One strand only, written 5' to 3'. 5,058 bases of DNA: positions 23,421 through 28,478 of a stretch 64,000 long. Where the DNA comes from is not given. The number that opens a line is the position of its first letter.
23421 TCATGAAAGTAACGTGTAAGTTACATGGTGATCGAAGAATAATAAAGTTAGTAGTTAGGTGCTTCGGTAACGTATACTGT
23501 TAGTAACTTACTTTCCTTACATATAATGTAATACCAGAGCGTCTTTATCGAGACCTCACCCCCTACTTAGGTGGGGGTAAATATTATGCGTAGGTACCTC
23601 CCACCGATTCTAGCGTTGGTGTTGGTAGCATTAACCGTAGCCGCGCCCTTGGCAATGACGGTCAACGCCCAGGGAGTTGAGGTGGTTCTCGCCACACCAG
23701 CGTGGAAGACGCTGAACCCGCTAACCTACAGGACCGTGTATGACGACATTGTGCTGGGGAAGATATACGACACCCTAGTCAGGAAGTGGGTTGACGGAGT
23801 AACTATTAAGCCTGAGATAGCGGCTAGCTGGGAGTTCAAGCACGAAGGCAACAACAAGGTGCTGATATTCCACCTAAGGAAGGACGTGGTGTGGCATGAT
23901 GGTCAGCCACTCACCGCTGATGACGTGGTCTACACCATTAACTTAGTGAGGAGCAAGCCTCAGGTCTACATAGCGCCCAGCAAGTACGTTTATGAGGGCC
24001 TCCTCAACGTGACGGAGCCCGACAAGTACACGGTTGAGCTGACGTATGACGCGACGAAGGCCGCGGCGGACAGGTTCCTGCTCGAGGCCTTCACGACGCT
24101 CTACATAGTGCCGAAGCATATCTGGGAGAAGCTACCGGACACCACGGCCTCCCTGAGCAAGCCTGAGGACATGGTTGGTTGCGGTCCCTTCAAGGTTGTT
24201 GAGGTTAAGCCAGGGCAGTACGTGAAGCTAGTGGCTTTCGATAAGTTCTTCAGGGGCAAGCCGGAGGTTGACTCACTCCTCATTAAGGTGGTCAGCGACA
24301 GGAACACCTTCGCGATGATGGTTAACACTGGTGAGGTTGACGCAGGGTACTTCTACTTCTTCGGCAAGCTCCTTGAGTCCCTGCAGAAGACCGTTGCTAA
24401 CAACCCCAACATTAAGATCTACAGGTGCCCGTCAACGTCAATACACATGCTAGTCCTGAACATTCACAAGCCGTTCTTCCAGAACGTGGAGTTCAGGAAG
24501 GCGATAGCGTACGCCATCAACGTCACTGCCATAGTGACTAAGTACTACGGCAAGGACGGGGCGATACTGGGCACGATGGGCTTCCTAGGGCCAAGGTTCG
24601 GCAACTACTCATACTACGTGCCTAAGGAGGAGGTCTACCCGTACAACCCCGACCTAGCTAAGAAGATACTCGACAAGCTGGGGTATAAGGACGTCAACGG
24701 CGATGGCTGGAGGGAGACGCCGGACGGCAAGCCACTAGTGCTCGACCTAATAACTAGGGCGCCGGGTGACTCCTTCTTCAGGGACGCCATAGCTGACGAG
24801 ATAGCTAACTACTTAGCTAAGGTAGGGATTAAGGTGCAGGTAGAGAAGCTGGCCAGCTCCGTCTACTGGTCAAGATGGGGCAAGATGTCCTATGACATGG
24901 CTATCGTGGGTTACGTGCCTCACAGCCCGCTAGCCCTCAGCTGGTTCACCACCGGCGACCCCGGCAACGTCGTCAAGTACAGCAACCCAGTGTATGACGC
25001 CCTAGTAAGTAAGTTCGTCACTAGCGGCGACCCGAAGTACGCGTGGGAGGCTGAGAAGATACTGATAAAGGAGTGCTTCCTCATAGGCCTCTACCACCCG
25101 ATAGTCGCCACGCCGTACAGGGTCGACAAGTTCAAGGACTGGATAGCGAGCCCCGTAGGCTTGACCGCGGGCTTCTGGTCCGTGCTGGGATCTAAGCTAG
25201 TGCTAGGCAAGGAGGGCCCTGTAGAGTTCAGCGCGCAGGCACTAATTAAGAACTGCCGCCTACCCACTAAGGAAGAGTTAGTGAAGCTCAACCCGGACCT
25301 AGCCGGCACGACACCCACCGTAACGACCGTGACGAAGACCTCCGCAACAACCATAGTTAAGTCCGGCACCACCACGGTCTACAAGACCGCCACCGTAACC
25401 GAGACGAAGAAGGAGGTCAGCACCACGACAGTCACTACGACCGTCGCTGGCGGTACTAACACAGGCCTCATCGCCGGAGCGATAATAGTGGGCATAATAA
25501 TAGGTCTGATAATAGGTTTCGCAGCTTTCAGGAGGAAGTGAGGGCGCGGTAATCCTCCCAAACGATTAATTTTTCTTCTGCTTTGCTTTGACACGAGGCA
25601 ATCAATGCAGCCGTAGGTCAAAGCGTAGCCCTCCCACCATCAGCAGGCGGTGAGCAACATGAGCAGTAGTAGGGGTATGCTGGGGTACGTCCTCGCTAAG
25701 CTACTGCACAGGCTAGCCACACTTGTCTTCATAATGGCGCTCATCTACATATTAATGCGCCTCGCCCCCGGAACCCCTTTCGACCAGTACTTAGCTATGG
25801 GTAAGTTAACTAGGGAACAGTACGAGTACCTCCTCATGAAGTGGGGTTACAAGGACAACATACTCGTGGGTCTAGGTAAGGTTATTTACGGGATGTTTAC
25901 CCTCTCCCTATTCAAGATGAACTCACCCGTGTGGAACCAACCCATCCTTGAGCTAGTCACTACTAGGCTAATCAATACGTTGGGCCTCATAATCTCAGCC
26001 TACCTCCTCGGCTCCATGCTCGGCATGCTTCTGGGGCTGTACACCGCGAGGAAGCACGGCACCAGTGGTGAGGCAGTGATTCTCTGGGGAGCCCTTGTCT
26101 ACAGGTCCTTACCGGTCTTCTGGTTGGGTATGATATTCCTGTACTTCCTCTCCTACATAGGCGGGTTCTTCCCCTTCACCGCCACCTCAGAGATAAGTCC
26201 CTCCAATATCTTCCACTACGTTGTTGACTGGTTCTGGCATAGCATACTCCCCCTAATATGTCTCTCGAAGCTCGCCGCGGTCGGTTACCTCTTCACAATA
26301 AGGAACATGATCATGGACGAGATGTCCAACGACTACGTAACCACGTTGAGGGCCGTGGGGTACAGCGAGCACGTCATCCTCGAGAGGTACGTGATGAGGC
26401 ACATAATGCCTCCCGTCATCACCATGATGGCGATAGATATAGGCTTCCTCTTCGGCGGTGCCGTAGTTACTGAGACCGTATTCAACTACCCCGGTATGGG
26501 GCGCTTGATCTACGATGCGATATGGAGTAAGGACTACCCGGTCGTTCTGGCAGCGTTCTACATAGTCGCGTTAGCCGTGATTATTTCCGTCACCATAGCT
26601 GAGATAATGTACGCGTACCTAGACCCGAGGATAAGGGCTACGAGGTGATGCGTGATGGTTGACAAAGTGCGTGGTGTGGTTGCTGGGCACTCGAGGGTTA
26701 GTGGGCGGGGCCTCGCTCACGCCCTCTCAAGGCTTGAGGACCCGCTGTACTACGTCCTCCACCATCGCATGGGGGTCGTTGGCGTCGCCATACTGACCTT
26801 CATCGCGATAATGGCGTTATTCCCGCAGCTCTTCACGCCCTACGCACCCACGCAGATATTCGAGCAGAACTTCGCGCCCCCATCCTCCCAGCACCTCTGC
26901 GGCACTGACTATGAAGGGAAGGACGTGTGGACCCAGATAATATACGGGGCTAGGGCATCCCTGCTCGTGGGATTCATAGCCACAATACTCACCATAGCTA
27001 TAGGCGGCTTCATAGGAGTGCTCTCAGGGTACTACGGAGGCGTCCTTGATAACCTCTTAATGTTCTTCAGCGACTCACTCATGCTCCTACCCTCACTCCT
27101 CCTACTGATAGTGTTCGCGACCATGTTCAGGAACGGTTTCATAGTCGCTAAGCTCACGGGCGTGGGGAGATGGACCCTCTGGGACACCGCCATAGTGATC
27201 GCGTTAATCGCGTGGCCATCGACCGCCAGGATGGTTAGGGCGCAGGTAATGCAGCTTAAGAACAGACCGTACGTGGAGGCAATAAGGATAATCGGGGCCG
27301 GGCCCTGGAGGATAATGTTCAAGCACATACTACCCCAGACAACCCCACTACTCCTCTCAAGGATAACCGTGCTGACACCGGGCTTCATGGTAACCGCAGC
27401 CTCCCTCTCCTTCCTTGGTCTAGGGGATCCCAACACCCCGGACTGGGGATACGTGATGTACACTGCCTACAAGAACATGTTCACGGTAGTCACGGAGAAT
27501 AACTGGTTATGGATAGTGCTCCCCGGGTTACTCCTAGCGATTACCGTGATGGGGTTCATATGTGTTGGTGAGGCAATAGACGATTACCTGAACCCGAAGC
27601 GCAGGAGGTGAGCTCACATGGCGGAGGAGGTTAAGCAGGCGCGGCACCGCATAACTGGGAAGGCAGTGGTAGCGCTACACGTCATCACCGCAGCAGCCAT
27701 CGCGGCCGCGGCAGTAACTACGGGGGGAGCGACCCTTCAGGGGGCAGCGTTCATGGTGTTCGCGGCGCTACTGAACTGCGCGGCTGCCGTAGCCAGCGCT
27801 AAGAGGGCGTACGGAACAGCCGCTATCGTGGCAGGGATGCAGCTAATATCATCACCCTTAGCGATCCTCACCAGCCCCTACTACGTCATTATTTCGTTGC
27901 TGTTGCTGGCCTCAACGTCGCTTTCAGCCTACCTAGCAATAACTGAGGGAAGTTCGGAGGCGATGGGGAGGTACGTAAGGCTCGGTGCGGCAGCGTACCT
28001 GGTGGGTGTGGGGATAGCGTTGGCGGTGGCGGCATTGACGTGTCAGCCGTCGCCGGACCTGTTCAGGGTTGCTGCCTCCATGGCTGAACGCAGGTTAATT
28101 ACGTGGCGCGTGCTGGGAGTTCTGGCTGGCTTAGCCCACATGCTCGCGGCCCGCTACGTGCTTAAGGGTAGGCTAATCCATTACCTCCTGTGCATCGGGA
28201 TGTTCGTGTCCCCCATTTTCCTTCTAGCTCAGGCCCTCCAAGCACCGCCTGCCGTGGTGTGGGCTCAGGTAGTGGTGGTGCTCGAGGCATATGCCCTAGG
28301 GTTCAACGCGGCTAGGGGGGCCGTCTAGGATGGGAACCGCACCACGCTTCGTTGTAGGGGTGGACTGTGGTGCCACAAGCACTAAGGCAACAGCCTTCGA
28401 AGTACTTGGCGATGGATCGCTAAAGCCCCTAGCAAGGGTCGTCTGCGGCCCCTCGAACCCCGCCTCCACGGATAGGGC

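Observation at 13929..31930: Putative archaeal glycan/glycopeptide utilisation locus (beta- and alpha-mannosidase, GlcNAc-type kinase, Opp-type importer)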

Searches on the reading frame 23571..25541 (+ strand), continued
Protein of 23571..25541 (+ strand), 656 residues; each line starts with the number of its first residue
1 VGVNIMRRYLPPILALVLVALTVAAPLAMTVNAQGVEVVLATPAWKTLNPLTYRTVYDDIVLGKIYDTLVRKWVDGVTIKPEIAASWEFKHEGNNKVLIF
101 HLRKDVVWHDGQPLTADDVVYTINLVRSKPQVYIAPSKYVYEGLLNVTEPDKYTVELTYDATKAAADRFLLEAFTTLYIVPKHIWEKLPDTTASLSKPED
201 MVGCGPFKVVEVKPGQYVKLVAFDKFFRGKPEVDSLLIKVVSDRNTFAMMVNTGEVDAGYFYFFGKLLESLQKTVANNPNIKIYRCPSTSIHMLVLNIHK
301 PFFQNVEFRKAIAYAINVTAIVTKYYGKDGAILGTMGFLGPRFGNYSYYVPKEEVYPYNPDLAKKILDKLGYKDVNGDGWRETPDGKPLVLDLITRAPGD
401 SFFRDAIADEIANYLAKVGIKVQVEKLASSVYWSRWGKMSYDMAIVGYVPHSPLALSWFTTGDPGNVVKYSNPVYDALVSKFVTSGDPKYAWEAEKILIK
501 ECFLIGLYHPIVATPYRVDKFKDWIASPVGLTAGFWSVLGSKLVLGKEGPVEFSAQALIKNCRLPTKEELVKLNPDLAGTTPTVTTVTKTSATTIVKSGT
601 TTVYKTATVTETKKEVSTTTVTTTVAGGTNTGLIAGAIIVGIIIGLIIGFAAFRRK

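Call 82: search_protein_families(library=pfam, max_evalue=1, proteins=[L172:4726-5973:+, L172:6073-8808:+, L172:8844-9857:+, L171:14548-15783:+, L006:15787-16596:+, L006:16725-17495:+])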
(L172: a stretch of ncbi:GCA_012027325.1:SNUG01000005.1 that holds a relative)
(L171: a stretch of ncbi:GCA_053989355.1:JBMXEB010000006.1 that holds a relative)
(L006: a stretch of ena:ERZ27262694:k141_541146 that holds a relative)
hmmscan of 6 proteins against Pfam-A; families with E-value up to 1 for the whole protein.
L172:4726-5973:+ (415 aa): 3 families
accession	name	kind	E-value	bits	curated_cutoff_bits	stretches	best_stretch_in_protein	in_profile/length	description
PF04734.18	Ceramidase_alk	-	4.7e-14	52.4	32.1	1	7-207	7-231/509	Neutral/alkaline non-lysosomal ceramidase, N-terminal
PF10805.13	DUF2730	-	0.07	13.7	24.9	1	247-299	34-84/102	Protein of unknown function (DUF2730)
PF02154.20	FliM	-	0.1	13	27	1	295-359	106-168/192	Flagellar motor switch protein FliM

L172:6073-8808:+ (911 aa): 8 families
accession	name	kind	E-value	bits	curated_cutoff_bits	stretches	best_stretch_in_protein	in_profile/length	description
PF13200.12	DUF4015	-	1.9e-11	44.1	27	1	82-220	13-150/313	Putative glycosyl hydrolase domain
PF09825.15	BPL_N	-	4.6e-10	39.3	24.2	2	556-598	51-93/283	Biotin-protein ligase, N terminal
PF14871.12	GHL6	-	1.2e-07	32.4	35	1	84-214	2-131/132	Hypothetical glycosyl hydrolase 6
PF02638.21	GHL10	-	5.3e-06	26.2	27.9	1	81-308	18-220/311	Glycosyl hydrolase-like 10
PF01174.25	SNO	-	0.0027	18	27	0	551-605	30-86/188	SNO glutamine amidotransferase family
PF06283.17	ThuA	-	0.02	15.6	33.4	1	528-621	23-109/209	Trehalose utilisation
PF17573.8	GA-like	-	0.038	14.3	25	1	75-101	3-30/50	GA-like domain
PF07705.17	CARDB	-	0.1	13.3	22.7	1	809-894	25-100/101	CARDB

L172:8844-9857:+ (337 aa): 7 families
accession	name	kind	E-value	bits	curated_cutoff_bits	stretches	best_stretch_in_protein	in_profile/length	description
PF01380.27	SIS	-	1.5e-29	102.9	25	2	34-154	6-126/131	SIS domain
PF13580.11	SIS_2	-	7.9e-05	23.2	27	1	79-115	101-137/138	SIS domain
PF13679.12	Methyltransf_32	-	0.0019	18.6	27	1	31-111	24-105/143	Methyltransferase domain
PF15457.11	HopW1-1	-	0.041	13.6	27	1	93-195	133-234/321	Type III T3SS secreted effector HopW1-1/HopPmaA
PF07476.17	MAAL_C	-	0.13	11.9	27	1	79-135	161-218/249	Methylaspartate ammonia-lyase C-terminus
PF10325.15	7TM_GPCR_Srz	-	0.14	12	22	1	34-157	69-175/265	Serpentine type 7TM GPCR chemoreceptor Srz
PF03568.22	Peptidase_C50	-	0.16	11.5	27.8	1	149-208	274-332/395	Peptidase family C50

L171:14548-15783:+ (411 aa): 1 family
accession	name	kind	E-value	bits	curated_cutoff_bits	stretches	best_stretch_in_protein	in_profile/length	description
PF04734.18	Ceramidase_alk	-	3.2e-05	23.2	32.1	1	8-209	6-233/509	Neutral/alkaline non-lysosomal ceramidase, N-terminal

L006:15787-16596:+ (269 aa): 2 families
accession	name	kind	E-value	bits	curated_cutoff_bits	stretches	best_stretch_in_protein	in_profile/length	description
PF11611.13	DUF4352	-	0.0089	16.8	25.9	1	60-108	28-76/122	Domain of unknown function (DUF4352)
PF25692.1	Phage_depo_C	-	0.039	14.8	25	0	65-93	35-63/90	Phage depolymerase C-terminal beta sandwich domain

L006:16725-17495:+ (256 aa): 0 families

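Call 93: search_solved_structures(query=L010:2118-3278:+, max_evalue=0.00001)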
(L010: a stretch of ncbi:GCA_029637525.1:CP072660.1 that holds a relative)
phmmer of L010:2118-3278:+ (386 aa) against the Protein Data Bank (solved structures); distinct sequences matched with E-value up to 0.00001: 0.

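Call 94: search_protein_families(library=pfam, max_evalue=0.01, proteins=[L010:2118-3278:+, L010:3418-4575:+, L009:14935-16149:-, L010:13366-16521:+, L007:2175-3998:-])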
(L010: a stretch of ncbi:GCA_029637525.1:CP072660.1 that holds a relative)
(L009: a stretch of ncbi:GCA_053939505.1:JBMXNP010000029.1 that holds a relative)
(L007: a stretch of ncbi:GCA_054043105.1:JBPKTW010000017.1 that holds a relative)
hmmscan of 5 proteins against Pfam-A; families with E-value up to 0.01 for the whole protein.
L010:2118-3278:+ (386 aa): 1 family
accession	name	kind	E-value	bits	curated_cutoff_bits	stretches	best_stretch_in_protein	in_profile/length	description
PF04041.19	Glyco_hydro_130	-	1.1e-16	61.1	26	1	60-382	3-319/320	beta-1,4-mannooligosaccharide phosphorylase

L010:3418-4575:+ (385 aa): 1 family
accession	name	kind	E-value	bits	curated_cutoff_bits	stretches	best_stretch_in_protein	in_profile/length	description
PF24095.1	DUF7378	-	0.001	19.4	27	1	11-73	50-110/144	Domain of unknown function (DUF7378)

L009:14935-16149:- (404 aa): 1 family
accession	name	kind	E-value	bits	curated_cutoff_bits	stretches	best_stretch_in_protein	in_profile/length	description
PF07555.19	NAGidase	-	1.9e-87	293.8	25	1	3-296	2-294/295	beta-N-acetylglucosaminidase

L010:13366-16521:+ (1051 aa): 3 families
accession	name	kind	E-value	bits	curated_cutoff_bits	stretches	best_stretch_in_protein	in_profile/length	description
PF13200.12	DUF4015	-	9.4e-10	38.5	27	1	443-565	27-150/313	Putative glycosyl hydrolase domain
PF09825.15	BPL_N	-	4.2e-09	36.2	24.2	1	176-219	50-93/283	Biotin-protein ligase, N terminal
PF17098.10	Wtap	-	0.0087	16.4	35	0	911-1003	52-146/155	WTAP/Mum2p family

L007:2175-3998:- (607 aa): 5 families
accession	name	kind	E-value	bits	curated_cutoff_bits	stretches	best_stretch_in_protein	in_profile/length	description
PF01380.27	SIS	-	2.9e-40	137.6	25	2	287-413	3-129/131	SIS domain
PF13522.11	GATase_6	-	1.9e-13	51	27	1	67-169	10-101/130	Glutamine amidotransferase domain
PF13537.11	GATase_7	-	3.3e-13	50.2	25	1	83-200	9-122/123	Glutamine amidotransferase domain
PF13580.11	SIS_2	-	0.00043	20.8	27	1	333-371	99-137/138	SIS domain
PF00310.26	GATase_2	-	0.0081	15.4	19.9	0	55-90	191-226/420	Glutamine amidotransferases class-II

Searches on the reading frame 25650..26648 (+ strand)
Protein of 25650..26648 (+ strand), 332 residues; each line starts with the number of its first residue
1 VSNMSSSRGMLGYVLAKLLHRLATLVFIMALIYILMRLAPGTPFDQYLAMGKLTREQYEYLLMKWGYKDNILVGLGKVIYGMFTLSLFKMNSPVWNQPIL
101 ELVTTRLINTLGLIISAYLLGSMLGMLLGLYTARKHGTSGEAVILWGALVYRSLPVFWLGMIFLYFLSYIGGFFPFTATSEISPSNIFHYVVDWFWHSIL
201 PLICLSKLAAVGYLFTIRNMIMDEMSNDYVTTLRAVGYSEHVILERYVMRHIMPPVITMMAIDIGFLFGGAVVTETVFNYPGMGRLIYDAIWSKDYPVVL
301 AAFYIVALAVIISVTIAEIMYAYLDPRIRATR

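Call 3: search_protein_families(library=pfam, proteins=[window:25650-26648:+])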
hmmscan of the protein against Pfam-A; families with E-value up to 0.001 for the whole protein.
window:25650-26648:+ (332 aa): 1 family
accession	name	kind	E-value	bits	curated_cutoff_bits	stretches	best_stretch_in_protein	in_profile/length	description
PF00528.27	BPD_transp_1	-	1.9e-39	135.8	26.4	1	125-329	1-183/184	Binding-protein-dependent transport system inner membrane component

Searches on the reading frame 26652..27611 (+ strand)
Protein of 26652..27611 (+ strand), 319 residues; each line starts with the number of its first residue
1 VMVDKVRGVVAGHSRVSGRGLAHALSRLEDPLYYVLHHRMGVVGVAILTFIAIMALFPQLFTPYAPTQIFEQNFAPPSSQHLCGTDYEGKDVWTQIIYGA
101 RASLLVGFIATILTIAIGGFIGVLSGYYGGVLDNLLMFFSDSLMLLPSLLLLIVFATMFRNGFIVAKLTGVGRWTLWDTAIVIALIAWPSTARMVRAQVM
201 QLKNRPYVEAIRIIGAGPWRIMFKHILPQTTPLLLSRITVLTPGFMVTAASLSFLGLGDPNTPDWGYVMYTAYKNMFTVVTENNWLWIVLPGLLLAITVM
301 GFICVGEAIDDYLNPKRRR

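Call 3: search_protein_families(library=pfam, proteins=[window:26652-27611:+])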
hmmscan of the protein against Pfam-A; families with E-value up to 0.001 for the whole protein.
window:26652-27611:+ (319 aa): 2 families
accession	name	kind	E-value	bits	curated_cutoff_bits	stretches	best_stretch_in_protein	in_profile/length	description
PF00528.27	BPD_transp_1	-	6.4e-28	98.2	26.4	1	118-319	1-184/184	Binding-protein-dependent transport system inner membrane component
PF12911.12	OppC_N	-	1.1e-07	32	23.9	1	36-77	11-53/53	N-terminal TM domain of oligopeptide transport permease C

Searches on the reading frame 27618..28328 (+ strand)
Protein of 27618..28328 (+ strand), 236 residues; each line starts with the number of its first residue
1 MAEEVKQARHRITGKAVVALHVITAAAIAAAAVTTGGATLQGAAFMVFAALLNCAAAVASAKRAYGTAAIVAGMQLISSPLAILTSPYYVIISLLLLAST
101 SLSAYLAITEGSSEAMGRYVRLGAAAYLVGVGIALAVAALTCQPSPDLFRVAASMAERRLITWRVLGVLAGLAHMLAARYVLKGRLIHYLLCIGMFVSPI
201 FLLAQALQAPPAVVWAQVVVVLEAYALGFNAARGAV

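Call 4: search_protein_families(library=pfam, proteins=[window:27618-28328:+])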
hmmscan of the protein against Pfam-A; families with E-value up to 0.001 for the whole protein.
window:27618-28328:+ (236 aa): 0 families

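Call 9: search_protein_families(library=ncbifam, max_evalue=0.01, proteins=[window:27618-28328:+])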
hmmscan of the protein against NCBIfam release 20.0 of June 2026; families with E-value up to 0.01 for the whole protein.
window:27618-28328:+ (236 aa): 0 families

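Call 82: search_protein_families(library=pfam, max_evalue=1, proteins=[window:27618-28328:+])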
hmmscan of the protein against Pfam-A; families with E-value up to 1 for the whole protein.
window:27618-28328:+ (236 aa): 1 family
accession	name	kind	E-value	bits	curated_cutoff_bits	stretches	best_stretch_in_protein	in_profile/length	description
PF11825.13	Nuc_recep-AF1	-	0.014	15.8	27.3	1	67-109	29-71/114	Nuclear/hormone receptor activator site AF-1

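Call 84: search_protein_representatives(protein=window:27618-28328:+)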
Query: 236 residues. Proteins with E-value up to 0.001 (for the whole library): 5; up to 1e-10: 3; up to 1e-30: 2. The best 5 are listed.
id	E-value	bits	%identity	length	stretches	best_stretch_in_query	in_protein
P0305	8.7e-108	375.2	83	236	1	1-236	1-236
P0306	1.0e-35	139.9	46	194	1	50-234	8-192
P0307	1.2e-17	80.9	36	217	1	67-233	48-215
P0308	1.7e-04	37.9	28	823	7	52-167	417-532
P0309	6.2e-04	36.1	26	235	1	81-224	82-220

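Call 92: predict_structure(alignment_id=A3)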
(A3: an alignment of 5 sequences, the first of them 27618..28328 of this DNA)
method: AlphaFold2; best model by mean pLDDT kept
length: 236 residues; sequences in the alignment: 5
mean_pLDDT: 59.5   pTM: 0.57
mean pLDDT of the five models: 59.5, 57.2, 55.1, 49.8, 49.5
residues with pLDDT >= 90: 0; 70-90: 15; 50-70: 204; < 50: 17
segments of 3 or more residues with pLDDT < 50: 145-148
pLDDT, mean of each block of 10 residues (from residue 1): 53 62 65 57 58 60 53 55 53 57 56 58 63 62 52 56 69 75 68 61 53 56 66 58
secondary structure, 60 per line:
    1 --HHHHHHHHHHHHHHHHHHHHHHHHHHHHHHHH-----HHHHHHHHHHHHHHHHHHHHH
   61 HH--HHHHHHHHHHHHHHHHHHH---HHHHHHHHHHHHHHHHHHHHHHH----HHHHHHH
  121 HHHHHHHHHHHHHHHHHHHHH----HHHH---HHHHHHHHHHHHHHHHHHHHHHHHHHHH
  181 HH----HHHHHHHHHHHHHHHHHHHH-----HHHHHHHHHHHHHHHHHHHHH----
elements in order: H3-34 H40-62 H65-83 H87-109 H114-141 H146-149 H153-182 H187-206 H212-232
